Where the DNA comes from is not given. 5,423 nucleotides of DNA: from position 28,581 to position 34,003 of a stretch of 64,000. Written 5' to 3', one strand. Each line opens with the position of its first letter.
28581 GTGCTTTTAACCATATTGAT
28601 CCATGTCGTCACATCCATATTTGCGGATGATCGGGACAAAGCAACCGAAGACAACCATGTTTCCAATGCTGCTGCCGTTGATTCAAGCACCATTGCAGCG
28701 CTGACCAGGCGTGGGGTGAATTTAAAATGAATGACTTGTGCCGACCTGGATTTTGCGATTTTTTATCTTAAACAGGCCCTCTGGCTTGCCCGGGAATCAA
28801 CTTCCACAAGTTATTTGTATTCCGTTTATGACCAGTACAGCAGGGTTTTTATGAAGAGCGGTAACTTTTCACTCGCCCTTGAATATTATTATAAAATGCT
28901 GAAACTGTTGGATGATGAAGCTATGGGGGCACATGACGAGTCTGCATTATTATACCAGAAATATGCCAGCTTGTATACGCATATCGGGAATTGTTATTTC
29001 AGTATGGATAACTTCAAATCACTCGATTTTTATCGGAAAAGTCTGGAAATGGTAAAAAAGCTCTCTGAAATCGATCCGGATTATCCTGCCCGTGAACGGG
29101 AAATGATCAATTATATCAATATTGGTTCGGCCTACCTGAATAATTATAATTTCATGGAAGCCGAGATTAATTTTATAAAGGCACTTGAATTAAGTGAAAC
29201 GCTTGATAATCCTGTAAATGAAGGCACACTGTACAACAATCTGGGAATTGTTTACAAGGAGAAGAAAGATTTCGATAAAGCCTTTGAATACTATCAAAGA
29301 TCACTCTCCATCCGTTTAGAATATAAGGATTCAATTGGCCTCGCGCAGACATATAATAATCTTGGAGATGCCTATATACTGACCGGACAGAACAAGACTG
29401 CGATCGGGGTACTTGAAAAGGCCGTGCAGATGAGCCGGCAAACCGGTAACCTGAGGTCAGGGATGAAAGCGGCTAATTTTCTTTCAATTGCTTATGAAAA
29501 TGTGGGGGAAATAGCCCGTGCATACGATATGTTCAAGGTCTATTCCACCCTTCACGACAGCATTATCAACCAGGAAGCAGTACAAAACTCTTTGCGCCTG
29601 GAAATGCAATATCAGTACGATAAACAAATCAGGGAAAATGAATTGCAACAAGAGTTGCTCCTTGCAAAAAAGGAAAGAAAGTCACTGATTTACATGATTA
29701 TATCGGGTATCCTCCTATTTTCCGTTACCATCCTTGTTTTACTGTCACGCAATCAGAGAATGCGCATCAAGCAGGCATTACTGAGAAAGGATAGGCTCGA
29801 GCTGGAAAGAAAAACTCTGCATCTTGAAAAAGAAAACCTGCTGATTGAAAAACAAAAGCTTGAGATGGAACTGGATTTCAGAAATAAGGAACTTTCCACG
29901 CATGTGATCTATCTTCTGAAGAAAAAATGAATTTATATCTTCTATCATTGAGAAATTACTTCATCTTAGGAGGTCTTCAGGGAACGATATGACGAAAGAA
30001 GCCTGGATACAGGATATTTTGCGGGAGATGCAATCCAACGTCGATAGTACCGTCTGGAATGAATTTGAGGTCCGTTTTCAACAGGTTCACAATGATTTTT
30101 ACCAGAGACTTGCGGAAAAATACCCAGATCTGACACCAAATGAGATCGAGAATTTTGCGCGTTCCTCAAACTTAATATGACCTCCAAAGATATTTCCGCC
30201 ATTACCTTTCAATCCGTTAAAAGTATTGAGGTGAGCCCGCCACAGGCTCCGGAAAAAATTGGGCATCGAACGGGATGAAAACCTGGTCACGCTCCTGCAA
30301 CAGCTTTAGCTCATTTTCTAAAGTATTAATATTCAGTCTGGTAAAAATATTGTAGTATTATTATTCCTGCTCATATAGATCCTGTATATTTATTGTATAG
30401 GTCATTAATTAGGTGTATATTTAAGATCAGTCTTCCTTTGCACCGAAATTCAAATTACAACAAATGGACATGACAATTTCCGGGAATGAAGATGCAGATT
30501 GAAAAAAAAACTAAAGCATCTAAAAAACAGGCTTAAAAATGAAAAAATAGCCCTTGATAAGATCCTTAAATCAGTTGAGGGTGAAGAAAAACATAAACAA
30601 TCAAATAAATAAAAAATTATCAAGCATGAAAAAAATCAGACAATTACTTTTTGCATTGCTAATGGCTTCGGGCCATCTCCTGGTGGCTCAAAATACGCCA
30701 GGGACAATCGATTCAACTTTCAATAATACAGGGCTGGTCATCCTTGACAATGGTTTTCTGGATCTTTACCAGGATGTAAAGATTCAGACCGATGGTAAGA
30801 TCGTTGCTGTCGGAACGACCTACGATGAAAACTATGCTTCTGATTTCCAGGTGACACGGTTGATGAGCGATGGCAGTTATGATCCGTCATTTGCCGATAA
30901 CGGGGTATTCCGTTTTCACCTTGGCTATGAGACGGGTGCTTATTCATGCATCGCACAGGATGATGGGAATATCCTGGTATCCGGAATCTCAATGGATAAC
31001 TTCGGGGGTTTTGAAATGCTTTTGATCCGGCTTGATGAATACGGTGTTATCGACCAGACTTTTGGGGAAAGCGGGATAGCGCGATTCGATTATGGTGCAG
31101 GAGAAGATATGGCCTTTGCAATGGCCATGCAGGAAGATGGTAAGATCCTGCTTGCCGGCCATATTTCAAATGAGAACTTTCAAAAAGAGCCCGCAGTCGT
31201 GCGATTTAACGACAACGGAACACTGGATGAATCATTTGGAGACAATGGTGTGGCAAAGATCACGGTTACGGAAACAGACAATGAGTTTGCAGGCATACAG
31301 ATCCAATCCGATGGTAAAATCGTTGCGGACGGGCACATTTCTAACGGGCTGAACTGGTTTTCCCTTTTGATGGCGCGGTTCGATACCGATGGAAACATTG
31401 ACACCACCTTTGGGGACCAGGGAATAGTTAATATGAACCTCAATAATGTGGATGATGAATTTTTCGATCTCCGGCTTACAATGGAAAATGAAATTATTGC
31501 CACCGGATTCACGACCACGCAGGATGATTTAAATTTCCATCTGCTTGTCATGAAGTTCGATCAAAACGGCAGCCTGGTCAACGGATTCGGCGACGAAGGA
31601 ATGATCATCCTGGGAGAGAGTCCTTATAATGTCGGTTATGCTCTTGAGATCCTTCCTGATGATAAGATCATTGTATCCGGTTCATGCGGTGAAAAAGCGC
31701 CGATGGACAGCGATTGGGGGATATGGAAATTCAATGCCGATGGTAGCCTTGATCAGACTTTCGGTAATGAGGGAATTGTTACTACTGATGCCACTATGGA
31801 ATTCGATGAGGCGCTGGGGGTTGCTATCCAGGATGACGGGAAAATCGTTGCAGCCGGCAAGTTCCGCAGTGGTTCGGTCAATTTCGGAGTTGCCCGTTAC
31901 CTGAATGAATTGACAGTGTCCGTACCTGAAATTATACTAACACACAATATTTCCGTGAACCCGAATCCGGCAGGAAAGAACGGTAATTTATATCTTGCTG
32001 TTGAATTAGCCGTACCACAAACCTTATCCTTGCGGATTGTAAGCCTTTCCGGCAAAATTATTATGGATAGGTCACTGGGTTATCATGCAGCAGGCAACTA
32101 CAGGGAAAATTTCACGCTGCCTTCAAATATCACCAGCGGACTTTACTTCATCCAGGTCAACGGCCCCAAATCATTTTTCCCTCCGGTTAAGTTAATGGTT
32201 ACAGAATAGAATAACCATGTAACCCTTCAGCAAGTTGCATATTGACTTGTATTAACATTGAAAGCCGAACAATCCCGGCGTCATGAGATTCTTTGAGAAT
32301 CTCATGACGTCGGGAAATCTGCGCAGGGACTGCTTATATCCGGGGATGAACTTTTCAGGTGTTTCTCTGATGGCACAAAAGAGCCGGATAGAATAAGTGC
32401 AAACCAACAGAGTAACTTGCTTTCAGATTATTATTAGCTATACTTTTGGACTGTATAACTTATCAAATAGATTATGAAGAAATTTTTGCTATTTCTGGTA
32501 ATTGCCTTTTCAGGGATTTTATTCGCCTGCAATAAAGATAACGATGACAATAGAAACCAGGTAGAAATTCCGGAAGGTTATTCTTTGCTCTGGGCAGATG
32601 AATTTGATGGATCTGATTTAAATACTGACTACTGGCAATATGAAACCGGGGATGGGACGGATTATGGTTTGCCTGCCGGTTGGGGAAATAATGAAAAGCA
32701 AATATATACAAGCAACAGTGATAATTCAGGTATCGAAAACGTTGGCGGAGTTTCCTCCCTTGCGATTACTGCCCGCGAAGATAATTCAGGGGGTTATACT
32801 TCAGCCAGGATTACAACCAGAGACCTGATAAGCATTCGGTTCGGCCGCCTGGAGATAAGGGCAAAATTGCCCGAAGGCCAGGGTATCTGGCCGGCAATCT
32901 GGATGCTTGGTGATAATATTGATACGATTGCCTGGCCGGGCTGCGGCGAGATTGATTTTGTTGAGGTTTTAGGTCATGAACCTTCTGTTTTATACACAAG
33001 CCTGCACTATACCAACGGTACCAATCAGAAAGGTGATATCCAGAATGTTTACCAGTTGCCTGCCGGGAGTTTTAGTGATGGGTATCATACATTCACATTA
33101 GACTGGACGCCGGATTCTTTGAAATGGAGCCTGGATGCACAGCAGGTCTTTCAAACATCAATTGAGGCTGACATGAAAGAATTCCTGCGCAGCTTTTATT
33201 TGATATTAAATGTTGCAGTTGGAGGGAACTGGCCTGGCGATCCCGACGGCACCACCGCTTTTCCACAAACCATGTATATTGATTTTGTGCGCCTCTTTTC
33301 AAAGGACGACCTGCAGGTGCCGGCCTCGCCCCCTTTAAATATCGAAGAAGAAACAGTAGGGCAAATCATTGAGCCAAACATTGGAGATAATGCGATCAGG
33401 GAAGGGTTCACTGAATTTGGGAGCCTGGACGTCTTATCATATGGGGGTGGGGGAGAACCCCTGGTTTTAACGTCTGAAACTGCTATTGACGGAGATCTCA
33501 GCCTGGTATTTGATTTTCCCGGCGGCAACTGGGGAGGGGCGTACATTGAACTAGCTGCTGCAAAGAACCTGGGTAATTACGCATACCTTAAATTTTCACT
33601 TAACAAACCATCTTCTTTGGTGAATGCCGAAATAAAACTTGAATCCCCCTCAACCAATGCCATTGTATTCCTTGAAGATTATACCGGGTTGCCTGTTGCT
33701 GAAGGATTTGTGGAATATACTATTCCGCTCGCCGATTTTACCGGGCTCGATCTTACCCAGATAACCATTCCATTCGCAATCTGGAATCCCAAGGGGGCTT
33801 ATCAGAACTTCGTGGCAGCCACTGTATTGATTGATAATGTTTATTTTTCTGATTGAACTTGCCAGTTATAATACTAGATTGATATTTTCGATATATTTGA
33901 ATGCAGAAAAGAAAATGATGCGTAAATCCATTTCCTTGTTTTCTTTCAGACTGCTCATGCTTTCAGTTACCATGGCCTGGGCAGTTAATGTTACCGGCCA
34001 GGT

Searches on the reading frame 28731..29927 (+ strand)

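Call 45: search_protein_families(library=pfam, proteins=[window:28731-29927:+], max_evalue=0.001)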
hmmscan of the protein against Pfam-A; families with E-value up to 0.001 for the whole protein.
window:28731-29927:+ (399 aa): 12 families
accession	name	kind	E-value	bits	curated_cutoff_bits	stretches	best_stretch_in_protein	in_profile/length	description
PF13424.12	TPR_12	-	1.4e-30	105.7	30.1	2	166-237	4-77/77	Tetratricopeptide repeat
PF00515.34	TPR_1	-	3.3e-20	71.4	27.8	1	167-194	3-30/34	Tetratricopeptide repeat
PF13374.12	TPR_10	-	7.6e-16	58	27.5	1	166-195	3-32/42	Tetratricopeptide repeat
PF13181.12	TPR_8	-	1.4e-15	56.5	25.7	2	167-195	3-31/34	Tetratricopeptide repeat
PF07719.23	TPR_2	-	7.7e-15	54.2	27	1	167-194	3-30/34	Tetratricopeptide repeat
PF13176.12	TPR_7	-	3.9e-12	45.7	27.9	0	168-198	2-32/36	Tetratricopeptide repeat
PF13428.12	TPR_14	-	4.8e-07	30.3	23.5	0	33-62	4-33/44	Tetratricopeptide repeat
PF13431.12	TPR_17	-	2.3e-05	24.8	24.4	0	205-225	13-33/34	Tetratricopeptide repeat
PF14938.12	SNAP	-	2.6e-05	24.3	25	1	167-274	37-144/282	Soluble NSF attachment protein, SNAP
PF13174.12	TPR_6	-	0.00022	22.1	26.3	0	171-190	6-25/33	Tetratricopeptide repeat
PF17874.7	TPR_MalT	-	0.00022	21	45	0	181-266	17-101/336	MalT-like TPR region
PF01535.26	PPR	-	0.00043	20.8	25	0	39-58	9-28/31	PPR repeat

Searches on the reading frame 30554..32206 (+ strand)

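Call 79: search_protein_families(library=pfam, proteins=[window:30554-32206:+], max_evalue=0.00001)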
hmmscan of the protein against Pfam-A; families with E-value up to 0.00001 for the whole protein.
window:30554-32206:+ (551 aa): 1 family
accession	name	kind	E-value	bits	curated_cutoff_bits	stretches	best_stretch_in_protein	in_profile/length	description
PF17164.10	DUF5122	-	2.9e-42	143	27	3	78-113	1-36/36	Domain of unknown function (DUF5122) beta-propeller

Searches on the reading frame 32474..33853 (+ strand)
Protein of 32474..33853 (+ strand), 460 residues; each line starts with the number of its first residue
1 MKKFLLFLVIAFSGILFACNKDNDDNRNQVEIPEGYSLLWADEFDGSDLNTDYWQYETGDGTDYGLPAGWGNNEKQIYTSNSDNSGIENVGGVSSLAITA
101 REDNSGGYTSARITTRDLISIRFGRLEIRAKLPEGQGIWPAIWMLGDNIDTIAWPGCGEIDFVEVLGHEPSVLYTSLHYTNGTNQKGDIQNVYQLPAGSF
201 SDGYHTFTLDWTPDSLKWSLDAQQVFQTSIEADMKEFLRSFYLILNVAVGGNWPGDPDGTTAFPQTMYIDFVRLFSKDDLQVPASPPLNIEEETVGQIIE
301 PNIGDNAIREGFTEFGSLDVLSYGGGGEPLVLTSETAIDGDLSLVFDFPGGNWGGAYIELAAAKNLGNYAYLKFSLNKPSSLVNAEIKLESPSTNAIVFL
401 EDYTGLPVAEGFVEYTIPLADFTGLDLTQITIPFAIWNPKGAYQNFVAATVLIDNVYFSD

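Call 79: search_protein_families(library=pfam, proteins=[window:32474-33853:+], max_evalue=0.00001)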
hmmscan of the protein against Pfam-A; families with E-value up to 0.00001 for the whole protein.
window:32474-33853:+ (460 aa): 2 families
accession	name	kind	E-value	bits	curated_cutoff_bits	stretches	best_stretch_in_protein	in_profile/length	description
PF00722.28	Glyco_hydro_16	-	1.7e-22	80.1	22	1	88-270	16-172/175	Glycosyl hydrolases family 16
PF03935.22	SKN1_KRE6_Sbg1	-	8.8e-09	34.7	30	0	209-281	382-456/501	Beta-glucan synthesis-associated protein SKN1/KRE6/Sbg1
